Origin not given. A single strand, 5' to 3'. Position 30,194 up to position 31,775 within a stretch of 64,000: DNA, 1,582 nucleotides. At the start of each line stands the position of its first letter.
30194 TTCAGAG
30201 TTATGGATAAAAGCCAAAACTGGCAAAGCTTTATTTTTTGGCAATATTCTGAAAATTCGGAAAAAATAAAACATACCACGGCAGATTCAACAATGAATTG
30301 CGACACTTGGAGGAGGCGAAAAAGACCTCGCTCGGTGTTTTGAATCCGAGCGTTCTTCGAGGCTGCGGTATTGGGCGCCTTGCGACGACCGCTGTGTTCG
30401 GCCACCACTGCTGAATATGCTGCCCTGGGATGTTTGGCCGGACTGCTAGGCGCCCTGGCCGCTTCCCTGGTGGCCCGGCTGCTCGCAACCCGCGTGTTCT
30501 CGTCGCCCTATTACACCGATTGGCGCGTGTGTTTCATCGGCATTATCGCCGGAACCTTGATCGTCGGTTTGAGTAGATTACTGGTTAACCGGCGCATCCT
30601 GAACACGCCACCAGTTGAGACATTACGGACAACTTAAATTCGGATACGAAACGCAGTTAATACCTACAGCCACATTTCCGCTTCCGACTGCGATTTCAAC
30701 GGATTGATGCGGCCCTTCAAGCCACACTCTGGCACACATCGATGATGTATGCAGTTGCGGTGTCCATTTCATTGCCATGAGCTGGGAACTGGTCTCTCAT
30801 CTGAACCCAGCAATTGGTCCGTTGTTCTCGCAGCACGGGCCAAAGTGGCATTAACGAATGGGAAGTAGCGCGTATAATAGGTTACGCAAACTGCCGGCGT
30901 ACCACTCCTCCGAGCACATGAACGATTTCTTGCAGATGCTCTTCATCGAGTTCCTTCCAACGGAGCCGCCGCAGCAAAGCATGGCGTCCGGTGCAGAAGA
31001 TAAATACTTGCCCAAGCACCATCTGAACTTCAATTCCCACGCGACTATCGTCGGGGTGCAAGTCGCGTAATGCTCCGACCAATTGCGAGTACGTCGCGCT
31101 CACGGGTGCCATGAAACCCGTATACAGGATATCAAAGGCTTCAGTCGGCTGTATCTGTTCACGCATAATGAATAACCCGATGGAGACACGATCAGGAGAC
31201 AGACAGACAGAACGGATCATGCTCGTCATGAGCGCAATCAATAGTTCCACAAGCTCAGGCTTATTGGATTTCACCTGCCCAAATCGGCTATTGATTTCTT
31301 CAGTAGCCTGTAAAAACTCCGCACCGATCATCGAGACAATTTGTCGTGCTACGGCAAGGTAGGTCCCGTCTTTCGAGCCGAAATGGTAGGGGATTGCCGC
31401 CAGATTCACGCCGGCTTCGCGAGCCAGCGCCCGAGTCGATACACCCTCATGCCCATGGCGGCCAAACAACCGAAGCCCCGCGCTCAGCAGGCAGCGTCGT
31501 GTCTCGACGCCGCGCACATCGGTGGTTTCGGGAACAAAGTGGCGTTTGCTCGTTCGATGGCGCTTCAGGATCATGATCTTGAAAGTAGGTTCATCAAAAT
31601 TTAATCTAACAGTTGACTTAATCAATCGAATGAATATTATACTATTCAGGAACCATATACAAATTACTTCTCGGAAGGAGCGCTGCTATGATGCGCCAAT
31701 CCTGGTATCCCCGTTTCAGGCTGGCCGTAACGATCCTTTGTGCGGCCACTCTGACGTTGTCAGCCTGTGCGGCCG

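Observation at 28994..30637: AT-rich single-gene cassette bracketed by diverged direct copies of the ybbP 3' end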

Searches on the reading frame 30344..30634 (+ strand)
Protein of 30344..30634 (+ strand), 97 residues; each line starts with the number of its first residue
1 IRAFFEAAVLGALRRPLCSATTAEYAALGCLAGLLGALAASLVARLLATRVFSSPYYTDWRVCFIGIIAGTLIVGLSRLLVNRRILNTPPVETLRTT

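Call 8: search_protein_families(library=pfam, proteins=[window:30344-30634:+])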
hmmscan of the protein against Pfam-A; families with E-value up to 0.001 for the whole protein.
window:30344-30634:+ (97 aa): 1 family
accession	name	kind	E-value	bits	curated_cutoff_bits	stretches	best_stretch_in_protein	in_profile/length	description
PF02687.27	FtsX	-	6.4e-07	29.9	25.5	1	9-90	35-120/120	FtsX-like permease C-terminal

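Call 9: search_protein_families(library=ncbifam, proteins=[window:30344-30634:+])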
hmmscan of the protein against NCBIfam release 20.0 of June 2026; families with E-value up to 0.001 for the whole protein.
window:30344-30634:+ (97 aa): 1 family
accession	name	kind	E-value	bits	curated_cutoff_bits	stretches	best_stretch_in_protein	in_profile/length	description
NF041854.1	ABC_perm_YbbP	equivalog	5.7e-07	27.8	999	1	9-87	722-800/806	putative ABC transporter permease subunit YbbP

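Call 38: find_homologous_proteins(query=window:30356-30634:+)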
Query window:30356-30634:+ (93 aa): 9 proteins with E <= 0.001 among 61 candidates.
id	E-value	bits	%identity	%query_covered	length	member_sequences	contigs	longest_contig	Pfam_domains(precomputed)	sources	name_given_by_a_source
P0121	9.0e-48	178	99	95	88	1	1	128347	PF02687.28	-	-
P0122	3.0e-24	103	64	98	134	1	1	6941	PF02687.28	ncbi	ncbi:MAG TPA: FtsX-like permease family protein, partial [Gammaproteobacteria bacterium]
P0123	5.1e-24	102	67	87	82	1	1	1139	PF02687.28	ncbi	ncbi:MAG: FtsX-like permease family protein, partial [Nitrososphaerales archaeon]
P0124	1.5e-23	100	65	100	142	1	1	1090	PF02687.28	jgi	jgi:putative ABC transport system permease protein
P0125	2.3e-23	100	62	59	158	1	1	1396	PF02687.28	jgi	-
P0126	4.4e-22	96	59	95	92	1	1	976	PF02687.28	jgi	jgi:putative ABC transport system permease protein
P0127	7.3e-16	76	80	54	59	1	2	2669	-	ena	-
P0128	7.9e-16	76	67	62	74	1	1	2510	-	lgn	-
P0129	3.8e-11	61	68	67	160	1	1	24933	PF02687.28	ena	-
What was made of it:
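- Tried and rejected: The word filter did not even return copy A, so this says little (call 38).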

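Call 39: find_encoding_contigs(protein=P0127, flank=6000, max_places=4)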
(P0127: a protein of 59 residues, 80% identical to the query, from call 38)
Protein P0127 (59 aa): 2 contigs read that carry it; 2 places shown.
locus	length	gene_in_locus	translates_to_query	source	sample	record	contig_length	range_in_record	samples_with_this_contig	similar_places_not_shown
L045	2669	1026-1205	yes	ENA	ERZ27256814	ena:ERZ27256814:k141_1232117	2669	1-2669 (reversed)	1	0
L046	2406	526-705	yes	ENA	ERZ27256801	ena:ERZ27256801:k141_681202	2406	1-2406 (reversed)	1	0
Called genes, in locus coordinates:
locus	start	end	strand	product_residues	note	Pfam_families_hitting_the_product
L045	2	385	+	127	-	?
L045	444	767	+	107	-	PF04365:BrnT_toxin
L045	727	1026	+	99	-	PF12441:CopG_antitoxin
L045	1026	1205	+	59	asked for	-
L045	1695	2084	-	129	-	PF01124:MAPEG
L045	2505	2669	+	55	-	?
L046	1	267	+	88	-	?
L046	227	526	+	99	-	PF12441:CopG_antitoxin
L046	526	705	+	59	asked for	-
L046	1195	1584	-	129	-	PF01124:MAPEG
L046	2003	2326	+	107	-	PF01906:YbjQ_1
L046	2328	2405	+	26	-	?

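Call 40: find_encoding_contigs(protein=P0129, flank=8000, max_places=4)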
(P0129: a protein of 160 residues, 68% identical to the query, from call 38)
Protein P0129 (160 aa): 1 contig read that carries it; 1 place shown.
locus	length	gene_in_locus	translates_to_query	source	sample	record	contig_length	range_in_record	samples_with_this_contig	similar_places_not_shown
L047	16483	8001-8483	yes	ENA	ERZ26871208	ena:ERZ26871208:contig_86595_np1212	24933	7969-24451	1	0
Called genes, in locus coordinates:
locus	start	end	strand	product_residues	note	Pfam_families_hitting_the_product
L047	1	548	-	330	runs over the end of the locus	PF01593:Amino_oxidase (faint)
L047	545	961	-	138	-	PF01266:DAO (weak), PF13450:NAD_binding_8, PF01593:Amino_oxidase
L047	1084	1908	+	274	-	PF03405:FA_desaturase_2, PF11583:AurF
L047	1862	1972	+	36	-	-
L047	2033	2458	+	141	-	PF00293:NUDIX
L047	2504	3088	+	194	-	-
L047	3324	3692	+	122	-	-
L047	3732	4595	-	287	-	PF03601:Cons_hypoth698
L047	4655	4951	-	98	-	-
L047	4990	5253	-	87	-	PF00657:Lipase_GDSL (weak), PF13472:Lipase_GDSL_2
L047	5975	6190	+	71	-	-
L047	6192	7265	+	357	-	PF02687:FtsX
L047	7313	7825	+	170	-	-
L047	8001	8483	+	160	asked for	PF02687:FtsX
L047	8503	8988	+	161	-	-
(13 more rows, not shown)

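Call 41: find_encoding_contigs(protein=P0128, flank=6000, max_places=4)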
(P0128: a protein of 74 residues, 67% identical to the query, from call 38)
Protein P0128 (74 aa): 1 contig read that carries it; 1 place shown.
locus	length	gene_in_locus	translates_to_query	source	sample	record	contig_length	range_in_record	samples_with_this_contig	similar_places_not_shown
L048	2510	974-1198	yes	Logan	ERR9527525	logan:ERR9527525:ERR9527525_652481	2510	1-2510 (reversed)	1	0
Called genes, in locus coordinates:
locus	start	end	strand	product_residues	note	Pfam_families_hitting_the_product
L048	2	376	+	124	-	?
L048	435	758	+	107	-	PF04365:BrnT_toxin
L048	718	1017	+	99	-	PF12441:CopG_antitoxin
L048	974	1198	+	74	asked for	-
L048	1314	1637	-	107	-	PF00589:Phage_integrase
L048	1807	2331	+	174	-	-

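Call 45: search_protein_families(library=ncbifam, proteins=[L048:1807-2328:+], max_evalue=0.01)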
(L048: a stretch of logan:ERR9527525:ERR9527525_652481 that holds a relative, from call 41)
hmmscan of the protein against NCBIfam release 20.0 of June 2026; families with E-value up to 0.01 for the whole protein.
L048:1807-2328:+ (174 aa): 0 families

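Call 74: search_protein_families(library=pfam, proteins=[L045:444-764:+, L045:727-1023:+, L048:1807-2328:+], max_evalue=0.01)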
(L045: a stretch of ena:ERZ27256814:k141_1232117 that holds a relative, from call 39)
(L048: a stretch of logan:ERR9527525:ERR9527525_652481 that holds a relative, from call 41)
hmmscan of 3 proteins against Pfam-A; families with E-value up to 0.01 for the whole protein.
L045:444-764:+ (107 aa): 1 family
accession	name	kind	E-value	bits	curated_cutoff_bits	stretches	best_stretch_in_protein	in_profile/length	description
PF04365.19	BrnT_toxin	-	8.5e-18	64.9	34.5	1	11-91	1-77/77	Ribonuclease toxin, BrnT, of type II toxin-antitoxin system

L045:727-1023:+ (99 aa): 1 family
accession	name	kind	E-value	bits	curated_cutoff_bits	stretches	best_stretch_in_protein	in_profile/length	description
PF12441.14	CopG_antitoxin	-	9.7e-28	97.2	28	1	9-84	4-79/79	CopG antitoxin of type II toxin-antitoxin system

L048:1807-2328:+ (174 aa): 1 family
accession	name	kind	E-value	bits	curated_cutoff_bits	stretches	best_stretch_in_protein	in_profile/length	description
PF05168.19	HEPN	-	0.0035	17.9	22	1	13-109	3-94/117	HEPN domain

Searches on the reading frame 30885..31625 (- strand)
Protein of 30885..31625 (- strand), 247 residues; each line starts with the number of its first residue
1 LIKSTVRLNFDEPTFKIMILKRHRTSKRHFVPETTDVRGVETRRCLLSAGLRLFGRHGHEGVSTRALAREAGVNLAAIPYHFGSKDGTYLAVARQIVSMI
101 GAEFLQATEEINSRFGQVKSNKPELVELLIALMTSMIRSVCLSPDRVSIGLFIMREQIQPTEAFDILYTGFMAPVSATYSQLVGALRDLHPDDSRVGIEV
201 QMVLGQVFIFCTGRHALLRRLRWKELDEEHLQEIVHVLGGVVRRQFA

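Call 8: search_protein_families(library=pfam, proteins=[window:30885-31625:-])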
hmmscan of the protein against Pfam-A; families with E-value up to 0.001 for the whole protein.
window:30885-31625:- (247 aa): 2 families
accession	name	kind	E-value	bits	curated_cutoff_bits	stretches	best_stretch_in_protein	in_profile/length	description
PF09209.16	CecR_C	-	1.3e-19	70.9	24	1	127-243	3-119/125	HTH-type transcriptional dual regulator CecR, C-terminal domain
PF00440.29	TetR_N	-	7.7e-12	45.2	24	1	46-90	1-45/47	Bacterial regulatory proteins, tetR family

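Call 9: search_protein_families(library=ncbifam, proteins=[window:30885-31625:-])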
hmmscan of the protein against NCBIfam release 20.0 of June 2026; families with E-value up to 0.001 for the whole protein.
window:30885-31625:- (247 aa): 11 families
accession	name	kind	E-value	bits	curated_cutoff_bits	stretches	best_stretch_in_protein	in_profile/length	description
NF008587.1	PRK11552.1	equivalog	2.5e-36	125.4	365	1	37-238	3-202/213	transcriptional regulator CecR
NF037937.1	septum_RefZ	equivalog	1e-09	38.5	180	1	46-91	4-49/195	forespore capture DNA-binding protein RefZ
TIGR03613.1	RutR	equivalog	1.9e-09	37.7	368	1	39-107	5-74/202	pyrimidine utilization regulatory protein R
NF053516.1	TranRepPrsAVib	equivalog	4.1e-09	36.6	300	1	41-113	6-78/208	TetR family transcriptional repressor PsrA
NF041196.1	ScbR_bind_reg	equivalog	6.9e-08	32.9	150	1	38-140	3-98/191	ScbR family autoregulator-binding transcription factor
NF011584.0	PRK15008.1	equivalog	2e-07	31.1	230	1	42-103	19-80/212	HTH-type transcriptional regulator RutR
TIGR03384.1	betaine_BetI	equivalog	2.3e-07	30.7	201.3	1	43-110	10-77/189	choline-binding transcriptional repressor BetI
NF051852.1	efflux_TF_MtrR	exception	8.7e-07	28.9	280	1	40-115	9-84/205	multidrug efflux system transcriptional repressor MtrR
NF001978.0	PRK00767.1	equivalog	1.9e-06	27.8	118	1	43-110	11-78/197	transcriptional regulator BetI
NF007949.0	PRK10668.1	equivalog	1.2e-05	24.9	271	1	36-101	6-71/216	multidrug efflux transporter transcriptional repressor AcrR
NF050111.1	TransRegSACE7040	equivalog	0.00029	20.8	250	1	43-127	3-83/186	SACE_7040 family transcriptional regulator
